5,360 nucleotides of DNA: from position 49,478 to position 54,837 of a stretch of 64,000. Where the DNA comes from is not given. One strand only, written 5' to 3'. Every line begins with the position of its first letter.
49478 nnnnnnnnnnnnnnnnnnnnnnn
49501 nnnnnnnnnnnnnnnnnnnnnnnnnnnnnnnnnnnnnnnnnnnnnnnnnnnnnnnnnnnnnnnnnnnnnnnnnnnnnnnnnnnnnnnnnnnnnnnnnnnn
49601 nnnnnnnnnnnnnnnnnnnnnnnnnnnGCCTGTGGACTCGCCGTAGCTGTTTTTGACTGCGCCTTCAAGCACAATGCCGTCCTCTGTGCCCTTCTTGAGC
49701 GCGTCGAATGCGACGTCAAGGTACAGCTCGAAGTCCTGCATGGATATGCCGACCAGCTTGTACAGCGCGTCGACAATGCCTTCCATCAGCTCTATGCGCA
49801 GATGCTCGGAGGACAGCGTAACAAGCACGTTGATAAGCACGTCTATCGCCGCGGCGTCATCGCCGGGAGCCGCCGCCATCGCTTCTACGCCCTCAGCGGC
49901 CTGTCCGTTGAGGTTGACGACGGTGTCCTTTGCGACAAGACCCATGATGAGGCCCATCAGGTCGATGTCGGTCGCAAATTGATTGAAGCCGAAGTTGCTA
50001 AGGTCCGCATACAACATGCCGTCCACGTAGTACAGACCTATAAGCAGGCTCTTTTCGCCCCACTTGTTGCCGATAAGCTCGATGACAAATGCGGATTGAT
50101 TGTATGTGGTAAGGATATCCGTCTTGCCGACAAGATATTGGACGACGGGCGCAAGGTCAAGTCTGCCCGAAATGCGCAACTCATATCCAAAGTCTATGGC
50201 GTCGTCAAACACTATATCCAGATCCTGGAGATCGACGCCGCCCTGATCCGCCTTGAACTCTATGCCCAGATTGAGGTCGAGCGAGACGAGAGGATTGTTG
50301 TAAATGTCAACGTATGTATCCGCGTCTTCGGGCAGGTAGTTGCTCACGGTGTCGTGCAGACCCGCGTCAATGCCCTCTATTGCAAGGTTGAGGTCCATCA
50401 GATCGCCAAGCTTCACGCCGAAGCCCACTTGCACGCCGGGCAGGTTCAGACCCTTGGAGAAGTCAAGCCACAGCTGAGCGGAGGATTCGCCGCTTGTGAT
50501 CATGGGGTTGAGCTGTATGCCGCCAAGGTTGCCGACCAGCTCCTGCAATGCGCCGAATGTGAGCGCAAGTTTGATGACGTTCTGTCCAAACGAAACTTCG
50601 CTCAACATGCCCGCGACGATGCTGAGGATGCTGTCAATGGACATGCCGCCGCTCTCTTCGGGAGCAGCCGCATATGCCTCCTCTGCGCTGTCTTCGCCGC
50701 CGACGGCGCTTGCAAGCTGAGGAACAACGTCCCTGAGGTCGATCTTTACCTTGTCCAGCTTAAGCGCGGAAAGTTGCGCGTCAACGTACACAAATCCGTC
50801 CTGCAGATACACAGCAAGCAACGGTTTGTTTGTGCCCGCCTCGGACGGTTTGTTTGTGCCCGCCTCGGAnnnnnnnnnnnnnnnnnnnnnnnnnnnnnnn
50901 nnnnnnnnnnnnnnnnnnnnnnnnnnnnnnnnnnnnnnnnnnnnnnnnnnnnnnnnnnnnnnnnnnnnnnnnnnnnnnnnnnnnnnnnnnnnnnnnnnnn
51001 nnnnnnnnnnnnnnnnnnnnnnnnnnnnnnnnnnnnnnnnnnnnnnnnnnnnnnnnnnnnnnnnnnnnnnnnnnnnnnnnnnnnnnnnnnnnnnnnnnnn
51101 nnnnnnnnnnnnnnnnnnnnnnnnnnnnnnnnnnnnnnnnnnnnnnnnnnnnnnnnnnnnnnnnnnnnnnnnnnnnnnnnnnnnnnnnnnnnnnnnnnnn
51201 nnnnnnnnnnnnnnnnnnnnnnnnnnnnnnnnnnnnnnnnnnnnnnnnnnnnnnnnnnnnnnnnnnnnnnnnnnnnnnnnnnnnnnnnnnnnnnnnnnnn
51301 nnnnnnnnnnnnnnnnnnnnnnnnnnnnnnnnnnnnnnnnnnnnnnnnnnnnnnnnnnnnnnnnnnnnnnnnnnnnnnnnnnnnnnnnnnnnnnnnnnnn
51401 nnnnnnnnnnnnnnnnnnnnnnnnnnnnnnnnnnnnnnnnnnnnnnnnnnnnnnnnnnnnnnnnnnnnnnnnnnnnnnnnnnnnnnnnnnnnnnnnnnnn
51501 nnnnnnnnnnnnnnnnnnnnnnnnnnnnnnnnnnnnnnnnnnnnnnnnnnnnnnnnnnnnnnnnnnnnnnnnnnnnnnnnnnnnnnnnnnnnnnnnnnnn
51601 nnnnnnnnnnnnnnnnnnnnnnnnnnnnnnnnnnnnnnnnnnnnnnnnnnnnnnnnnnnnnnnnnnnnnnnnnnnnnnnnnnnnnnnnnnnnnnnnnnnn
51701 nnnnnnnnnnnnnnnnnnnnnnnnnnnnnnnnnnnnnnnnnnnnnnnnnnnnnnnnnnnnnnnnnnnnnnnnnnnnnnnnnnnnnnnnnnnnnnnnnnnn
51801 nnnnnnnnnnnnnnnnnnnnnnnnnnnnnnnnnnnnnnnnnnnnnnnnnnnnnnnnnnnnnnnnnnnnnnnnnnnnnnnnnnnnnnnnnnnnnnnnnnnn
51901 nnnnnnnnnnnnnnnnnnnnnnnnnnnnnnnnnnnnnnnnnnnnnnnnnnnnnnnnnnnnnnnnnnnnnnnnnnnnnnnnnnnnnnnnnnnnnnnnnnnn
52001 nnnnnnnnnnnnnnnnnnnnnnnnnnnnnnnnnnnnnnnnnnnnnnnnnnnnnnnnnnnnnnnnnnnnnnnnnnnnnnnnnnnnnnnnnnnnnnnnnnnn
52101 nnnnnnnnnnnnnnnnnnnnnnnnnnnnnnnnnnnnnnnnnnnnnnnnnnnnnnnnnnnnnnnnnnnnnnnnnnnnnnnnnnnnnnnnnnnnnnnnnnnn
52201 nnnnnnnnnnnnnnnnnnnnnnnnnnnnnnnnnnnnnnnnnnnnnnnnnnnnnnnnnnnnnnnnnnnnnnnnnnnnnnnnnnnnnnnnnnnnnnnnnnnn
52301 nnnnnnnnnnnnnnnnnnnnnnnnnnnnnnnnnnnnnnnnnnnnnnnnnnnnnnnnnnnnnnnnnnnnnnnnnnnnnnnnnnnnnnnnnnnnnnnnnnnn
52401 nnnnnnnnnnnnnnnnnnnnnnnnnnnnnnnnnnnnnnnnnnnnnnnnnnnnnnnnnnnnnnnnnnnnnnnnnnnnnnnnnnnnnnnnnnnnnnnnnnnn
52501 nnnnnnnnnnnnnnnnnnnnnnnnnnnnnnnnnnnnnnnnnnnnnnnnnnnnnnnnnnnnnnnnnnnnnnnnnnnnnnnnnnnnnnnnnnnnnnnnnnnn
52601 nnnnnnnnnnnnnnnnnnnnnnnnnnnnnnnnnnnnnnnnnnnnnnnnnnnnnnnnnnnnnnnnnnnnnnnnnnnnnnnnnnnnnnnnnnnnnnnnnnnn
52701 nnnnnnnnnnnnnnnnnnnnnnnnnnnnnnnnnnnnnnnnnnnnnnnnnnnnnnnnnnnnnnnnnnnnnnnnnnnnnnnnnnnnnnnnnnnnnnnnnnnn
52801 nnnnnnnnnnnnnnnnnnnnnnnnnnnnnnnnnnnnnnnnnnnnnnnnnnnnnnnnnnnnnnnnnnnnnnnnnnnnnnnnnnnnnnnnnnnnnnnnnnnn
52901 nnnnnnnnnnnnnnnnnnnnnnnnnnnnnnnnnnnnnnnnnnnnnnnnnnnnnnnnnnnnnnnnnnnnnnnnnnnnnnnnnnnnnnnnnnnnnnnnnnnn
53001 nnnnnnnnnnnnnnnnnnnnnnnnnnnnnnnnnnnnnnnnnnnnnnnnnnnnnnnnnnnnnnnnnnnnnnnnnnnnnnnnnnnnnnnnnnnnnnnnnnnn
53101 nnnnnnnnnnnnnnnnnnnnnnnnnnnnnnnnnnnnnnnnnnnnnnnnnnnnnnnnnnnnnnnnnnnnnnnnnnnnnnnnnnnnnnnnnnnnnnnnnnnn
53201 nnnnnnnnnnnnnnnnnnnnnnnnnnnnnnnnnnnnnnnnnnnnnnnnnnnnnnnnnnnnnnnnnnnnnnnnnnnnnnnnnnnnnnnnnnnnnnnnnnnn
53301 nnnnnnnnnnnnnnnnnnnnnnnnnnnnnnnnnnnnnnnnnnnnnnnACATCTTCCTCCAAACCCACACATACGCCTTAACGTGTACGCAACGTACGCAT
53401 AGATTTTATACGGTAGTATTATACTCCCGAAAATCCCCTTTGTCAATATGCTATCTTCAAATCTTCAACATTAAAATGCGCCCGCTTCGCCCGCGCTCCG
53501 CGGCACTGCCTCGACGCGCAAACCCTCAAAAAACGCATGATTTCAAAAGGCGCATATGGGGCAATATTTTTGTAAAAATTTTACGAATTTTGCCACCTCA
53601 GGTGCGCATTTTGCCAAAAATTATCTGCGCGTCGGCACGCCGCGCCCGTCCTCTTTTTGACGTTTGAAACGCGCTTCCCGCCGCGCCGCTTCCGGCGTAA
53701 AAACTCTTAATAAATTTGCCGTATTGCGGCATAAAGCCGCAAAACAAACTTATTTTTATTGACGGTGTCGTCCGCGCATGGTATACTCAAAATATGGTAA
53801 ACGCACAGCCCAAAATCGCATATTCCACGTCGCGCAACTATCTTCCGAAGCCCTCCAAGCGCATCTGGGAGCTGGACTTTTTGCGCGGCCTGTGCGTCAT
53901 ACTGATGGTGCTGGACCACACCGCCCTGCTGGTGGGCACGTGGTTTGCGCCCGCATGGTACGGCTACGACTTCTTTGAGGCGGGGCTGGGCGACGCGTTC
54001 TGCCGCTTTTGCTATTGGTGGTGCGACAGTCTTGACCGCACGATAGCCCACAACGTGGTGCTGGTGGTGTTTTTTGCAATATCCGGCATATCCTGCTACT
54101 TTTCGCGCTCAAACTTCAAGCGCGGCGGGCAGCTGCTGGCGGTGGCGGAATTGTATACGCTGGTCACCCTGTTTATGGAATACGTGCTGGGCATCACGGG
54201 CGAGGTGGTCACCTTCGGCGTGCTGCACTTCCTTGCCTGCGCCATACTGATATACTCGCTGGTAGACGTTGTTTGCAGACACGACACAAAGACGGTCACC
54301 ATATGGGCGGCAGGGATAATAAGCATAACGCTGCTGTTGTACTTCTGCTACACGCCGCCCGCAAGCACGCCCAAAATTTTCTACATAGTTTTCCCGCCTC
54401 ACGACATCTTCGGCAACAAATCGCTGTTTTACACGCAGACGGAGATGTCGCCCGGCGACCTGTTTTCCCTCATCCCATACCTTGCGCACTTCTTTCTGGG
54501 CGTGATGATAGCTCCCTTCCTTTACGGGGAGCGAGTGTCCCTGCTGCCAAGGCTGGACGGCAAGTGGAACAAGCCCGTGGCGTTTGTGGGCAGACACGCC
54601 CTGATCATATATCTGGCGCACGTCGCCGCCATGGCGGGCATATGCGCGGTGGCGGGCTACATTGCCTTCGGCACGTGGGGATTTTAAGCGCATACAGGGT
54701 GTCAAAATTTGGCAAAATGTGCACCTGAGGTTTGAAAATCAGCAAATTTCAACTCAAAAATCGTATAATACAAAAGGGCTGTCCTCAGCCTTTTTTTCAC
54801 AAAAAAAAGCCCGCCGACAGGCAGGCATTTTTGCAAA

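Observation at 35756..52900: The N-terminal ~5,850 aa are built from about 13 very large degenerate modules with conserved starts and ends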

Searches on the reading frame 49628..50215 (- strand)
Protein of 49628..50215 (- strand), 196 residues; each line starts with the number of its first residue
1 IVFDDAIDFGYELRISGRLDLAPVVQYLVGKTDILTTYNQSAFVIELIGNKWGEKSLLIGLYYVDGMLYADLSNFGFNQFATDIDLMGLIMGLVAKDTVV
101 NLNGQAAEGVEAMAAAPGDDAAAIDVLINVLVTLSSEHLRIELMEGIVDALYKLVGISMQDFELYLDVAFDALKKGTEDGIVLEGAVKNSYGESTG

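Call 50: search_protein_representatives(alignment_id=A3)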
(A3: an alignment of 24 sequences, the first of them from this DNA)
Query: 24 sequences, 184 profile positions. Proteins with E-value up to 0.001 (for the whole library): 178; up to 1e-10: 107; up to 1e-30: 42. The best 150 are listed.
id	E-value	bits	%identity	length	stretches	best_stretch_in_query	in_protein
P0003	5.3e-172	584.0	-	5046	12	4-181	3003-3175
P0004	4.4e-163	554.9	-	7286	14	5-179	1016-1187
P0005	1.1e-161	550.4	-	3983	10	4-181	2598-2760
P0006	8.9e-153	521.3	-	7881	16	6-179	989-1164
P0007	1.5e-152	520.6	-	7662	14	4-181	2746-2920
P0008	1.3e-151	517.5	-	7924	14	4-182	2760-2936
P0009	2.9e-141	483.8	-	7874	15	4-167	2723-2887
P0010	3.8e-128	441.0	-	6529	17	8-171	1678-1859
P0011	2.2e-121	419.0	-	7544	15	19-167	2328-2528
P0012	2.9e-118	408.8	-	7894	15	4-174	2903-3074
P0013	3.5e-114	395.5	-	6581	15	13-180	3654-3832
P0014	1.5e-109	380.4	-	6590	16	5-177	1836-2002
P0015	2.4e-102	356.9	-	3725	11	4-181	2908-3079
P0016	5.6e-101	352.5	-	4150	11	9-167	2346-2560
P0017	2.7e-80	285.0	-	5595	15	5-162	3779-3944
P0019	9.5e-74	263.7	-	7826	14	6-179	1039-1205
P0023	7.7e-56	205.3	-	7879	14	11-159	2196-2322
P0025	9.5e-50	185.5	-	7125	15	6-171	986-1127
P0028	2.6e-48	180.8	-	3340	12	5-167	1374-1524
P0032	1.1e-42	162.5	-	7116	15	6-148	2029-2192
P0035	1.2e-40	155.8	-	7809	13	6-171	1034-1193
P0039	1.1e-38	149.4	-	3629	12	5-159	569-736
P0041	2.3e-35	138.6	-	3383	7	21-161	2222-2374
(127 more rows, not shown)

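Call 61: list_cluster_members(proteins=[P0004, P0006, P0010, P0017, P0019, P0023, P0025, P0032, P0035, P0039])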
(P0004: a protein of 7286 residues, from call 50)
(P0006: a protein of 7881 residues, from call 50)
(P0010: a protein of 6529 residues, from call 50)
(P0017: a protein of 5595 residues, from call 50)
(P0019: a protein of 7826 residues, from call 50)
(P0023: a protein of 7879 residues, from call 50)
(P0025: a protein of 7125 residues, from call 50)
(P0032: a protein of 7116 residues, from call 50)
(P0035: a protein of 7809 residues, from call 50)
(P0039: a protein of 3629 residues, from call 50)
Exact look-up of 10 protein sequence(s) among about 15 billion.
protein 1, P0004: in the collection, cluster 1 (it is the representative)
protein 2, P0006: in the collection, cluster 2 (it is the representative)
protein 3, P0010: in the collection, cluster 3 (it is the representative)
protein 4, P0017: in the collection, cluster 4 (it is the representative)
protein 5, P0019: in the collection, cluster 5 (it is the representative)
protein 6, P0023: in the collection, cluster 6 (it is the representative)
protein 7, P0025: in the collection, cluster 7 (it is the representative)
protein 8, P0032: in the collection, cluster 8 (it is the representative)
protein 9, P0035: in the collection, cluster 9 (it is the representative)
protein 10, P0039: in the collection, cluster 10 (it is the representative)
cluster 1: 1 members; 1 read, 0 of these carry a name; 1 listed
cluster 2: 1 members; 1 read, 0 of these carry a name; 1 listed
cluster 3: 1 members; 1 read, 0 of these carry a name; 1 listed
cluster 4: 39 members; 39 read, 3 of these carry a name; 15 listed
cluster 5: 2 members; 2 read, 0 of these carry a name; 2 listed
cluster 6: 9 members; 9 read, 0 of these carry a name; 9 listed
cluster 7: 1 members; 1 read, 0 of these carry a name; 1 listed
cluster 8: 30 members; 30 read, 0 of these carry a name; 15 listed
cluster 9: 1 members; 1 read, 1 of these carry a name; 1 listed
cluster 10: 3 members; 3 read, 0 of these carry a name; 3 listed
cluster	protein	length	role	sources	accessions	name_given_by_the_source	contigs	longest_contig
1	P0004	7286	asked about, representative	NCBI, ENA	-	-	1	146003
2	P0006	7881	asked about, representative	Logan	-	-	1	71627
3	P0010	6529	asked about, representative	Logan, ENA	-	-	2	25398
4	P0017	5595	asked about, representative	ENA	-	-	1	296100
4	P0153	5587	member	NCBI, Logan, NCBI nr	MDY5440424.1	MAG: hypothetical protein SPG06_06695 [Eubacteriales bacterium] | hypothetical protein [Eubacteriales bacterium]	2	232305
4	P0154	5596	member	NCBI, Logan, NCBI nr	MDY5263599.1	MAG: hypothetical protein SPH07_00970 [Eubacteriales bacterium] | hypothetical protein [Eubacteriales bacterium]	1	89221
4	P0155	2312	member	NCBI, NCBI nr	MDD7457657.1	MAG: hypothetical protein PUK83_04445 [Clostridia bacterium] | hypothetical protein [Clostridia bacterium]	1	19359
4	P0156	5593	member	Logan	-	-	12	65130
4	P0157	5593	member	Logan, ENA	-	-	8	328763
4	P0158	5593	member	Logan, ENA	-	-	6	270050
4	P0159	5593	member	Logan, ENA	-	-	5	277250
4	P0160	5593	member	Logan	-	-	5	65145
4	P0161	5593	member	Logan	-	-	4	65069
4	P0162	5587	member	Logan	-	-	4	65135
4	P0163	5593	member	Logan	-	-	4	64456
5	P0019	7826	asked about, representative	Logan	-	-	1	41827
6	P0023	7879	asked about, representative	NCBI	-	-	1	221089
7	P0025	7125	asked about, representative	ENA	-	-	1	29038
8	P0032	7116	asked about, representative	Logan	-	-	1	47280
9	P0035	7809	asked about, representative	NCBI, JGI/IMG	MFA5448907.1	MAG: carboxypeptidase-like regulatory domain-containing protein [Clostridia bacterium]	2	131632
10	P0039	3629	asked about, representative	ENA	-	-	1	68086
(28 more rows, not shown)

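Call 67: search_protein_families(library=pfam, proteins=[P0039, P0028], max_evalue=0.01)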
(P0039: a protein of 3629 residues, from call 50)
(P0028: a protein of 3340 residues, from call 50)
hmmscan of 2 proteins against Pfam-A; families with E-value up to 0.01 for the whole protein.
P0039 (3629 aa): 0 families

P0028 (3340 aa): 0 families

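Call 75: find_encoding_contigs(protein=P0039, flank=10000, max_places=2)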
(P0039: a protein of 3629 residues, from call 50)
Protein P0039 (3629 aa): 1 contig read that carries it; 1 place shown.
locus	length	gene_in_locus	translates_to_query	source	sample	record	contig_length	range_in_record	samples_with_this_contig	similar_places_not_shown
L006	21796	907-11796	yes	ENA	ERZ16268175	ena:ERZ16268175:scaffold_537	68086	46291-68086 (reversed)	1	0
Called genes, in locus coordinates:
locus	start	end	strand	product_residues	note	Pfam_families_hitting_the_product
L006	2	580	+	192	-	?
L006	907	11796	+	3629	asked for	-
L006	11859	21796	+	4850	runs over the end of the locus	PF13620:CarboxypepD_reg, PF13715:CarbopepD_reg_2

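Call 84: search_protein_families(library=pfam, proteins=[P0005, P0041], max_evalue=0.01)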
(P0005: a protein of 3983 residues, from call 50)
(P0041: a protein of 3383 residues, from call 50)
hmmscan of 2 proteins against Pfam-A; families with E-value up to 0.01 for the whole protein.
P0005 (3983 aa): 0 families

P0041 (3383 aa): 0 families

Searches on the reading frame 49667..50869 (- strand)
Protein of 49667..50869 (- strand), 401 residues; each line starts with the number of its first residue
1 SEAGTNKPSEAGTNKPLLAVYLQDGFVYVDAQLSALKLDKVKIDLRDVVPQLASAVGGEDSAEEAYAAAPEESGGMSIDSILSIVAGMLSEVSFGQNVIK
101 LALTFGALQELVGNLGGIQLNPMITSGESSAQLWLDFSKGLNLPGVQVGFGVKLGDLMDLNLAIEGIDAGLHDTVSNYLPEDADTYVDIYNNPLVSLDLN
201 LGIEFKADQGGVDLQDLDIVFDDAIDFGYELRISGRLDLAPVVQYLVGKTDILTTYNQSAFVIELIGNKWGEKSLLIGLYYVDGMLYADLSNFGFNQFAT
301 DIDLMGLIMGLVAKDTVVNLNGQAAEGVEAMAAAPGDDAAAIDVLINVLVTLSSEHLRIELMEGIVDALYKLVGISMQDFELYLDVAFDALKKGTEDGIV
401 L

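Call 39: predict_structure(alignment_id=A2)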
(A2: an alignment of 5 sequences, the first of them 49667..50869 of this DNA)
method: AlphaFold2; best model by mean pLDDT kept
length: 401 residues; sequences in the alignment: 5
mean_pLDDT: 38.3   pTM: 0.34
mean pLDDT of the five models: 38.3, 34.3, 33.2, 32.8, 32.8
residues with pLDDT >= 90: 0; 70-90: 0; 50-70: 62; < 50: 339
segments of 3 or more residues with pLDDT < 50: 1-89, 92-94, 106-128, 139-149, 156-229, 241-257, 284-286, 293-401
pLDDT, mean of each block of 10 residues (from residue 1): 26 33 33 30 34 35 34 35 41 50 49 33 40 52 45 48 42 31 32 37 41 27 39 50 45 46 54 57 52 46 40 32 28 25 29 34 34 30 33 31 24
secondary structure, 60 per line:
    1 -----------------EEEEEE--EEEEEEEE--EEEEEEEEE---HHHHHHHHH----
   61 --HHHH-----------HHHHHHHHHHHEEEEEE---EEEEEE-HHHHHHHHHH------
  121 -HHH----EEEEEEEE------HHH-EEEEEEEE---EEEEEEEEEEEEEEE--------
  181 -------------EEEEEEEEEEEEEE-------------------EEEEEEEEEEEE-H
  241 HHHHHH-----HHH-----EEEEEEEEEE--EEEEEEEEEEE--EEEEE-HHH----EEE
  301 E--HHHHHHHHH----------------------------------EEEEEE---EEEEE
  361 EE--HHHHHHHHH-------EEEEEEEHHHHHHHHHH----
elements in order: E18-23 E26-33 E36-44 H48-56 H63-66 H78-88 E89-94 E98-103 H105-114 E129-136 E147-154 E158-172 E194-207 E227-238 H240-246 E260-269 E272-282 E285-289 E298-301 H304-312 E347-352 E356-362 H365-373 E381-387 H388-397

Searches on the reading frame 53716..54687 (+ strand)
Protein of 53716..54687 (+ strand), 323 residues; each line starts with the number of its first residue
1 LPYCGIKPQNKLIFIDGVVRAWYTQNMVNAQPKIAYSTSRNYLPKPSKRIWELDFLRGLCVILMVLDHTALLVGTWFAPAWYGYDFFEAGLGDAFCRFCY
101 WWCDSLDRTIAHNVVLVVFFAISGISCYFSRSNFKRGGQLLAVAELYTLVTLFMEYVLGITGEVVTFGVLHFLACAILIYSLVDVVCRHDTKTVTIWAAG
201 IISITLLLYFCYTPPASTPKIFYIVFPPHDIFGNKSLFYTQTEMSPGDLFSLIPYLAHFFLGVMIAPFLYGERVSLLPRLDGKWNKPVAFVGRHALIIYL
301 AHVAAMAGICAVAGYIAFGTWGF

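Call 9: search_protein_families(library=pfam, proteins=[window:53716-54687:+], max_evalue=0.001)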
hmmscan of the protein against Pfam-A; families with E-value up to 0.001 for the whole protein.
window:53716-54687:+ (323 aa): 3 families
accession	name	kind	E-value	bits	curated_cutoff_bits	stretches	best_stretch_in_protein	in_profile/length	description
PF07786.18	HGSNAT_cat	-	4.5e-25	88.9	22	1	111-302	43-220/222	Heparan-alpha-glucosaminide N-acetyltransferase, catalytic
PF01757.29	Acyl_transf_3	-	6.9e-08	32.3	31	1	51-266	2-198/326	Acyltransferase domain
PF10129.15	OpgC_C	-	2.4e-05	23.9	21.4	0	49-84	1-36/358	OpgC protein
